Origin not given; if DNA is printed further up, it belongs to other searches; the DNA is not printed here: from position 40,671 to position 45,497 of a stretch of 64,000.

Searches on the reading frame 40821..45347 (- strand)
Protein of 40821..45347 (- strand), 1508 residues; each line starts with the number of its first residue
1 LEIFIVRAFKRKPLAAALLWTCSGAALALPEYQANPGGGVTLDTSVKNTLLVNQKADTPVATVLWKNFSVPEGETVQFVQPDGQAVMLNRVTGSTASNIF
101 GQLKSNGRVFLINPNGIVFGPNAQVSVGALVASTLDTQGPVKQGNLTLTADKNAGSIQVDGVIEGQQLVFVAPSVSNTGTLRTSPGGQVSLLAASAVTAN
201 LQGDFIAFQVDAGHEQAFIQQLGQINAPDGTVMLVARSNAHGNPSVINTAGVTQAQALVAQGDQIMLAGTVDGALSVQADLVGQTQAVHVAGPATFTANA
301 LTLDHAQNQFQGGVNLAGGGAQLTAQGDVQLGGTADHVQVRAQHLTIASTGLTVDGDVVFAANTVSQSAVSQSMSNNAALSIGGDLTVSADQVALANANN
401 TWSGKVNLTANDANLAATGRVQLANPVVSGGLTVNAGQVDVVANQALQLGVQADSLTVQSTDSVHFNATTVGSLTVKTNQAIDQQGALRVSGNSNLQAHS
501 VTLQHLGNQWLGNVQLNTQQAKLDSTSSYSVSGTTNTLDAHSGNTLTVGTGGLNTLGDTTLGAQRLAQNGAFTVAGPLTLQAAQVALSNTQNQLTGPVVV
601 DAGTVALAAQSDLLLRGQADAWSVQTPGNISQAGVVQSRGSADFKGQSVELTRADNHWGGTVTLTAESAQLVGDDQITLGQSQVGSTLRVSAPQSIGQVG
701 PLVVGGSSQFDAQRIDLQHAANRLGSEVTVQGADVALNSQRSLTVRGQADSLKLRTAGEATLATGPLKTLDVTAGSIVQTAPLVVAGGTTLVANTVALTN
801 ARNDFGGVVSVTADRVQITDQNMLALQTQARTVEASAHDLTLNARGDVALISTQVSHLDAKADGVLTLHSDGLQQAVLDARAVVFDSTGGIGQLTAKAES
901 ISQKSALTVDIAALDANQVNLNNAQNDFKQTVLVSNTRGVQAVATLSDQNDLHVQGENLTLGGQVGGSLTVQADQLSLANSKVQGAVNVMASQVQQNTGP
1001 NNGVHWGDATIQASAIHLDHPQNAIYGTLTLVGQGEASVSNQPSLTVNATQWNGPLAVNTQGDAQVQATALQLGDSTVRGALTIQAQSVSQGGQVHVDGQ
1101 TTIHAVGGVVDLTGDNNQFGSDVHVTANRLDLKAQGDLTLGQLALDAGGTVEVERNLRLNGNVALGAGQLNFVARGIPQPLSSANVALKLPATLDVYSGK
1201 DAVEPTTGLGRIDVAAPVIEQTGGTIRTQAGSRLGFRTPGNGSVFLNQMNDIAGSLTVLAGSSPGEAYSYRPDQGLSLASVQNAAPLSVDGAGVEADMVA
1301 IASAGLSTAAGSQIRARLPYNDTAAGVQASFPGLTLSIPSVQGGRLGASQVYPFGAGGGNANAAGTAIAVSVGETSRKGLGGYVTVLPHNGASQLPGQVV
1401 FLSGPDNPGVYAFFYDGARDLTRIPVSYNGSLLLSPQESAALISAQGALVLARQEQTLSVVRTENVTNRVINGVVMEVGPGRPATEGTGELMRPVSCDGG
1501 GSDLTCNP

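Call 5: search_protein_families(library=pfam, proteins=[window:40821-45347:-], max_evalue=0.01)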
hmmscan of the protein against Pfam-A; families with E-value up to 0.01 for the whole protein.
window:40821-45347:- (1508 aa): 2 families
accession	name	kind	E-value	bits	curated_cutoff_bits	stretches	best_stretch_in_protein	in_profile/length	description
PF18886.6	DUF5649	-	5.6e-65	216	25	9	1062-1126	2-68/68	Repeats of unknown function (DUF5649)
PF05860.19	TPS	-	5.6e-27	95.7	33.5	1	46-272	19-247/252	TPS secretion domain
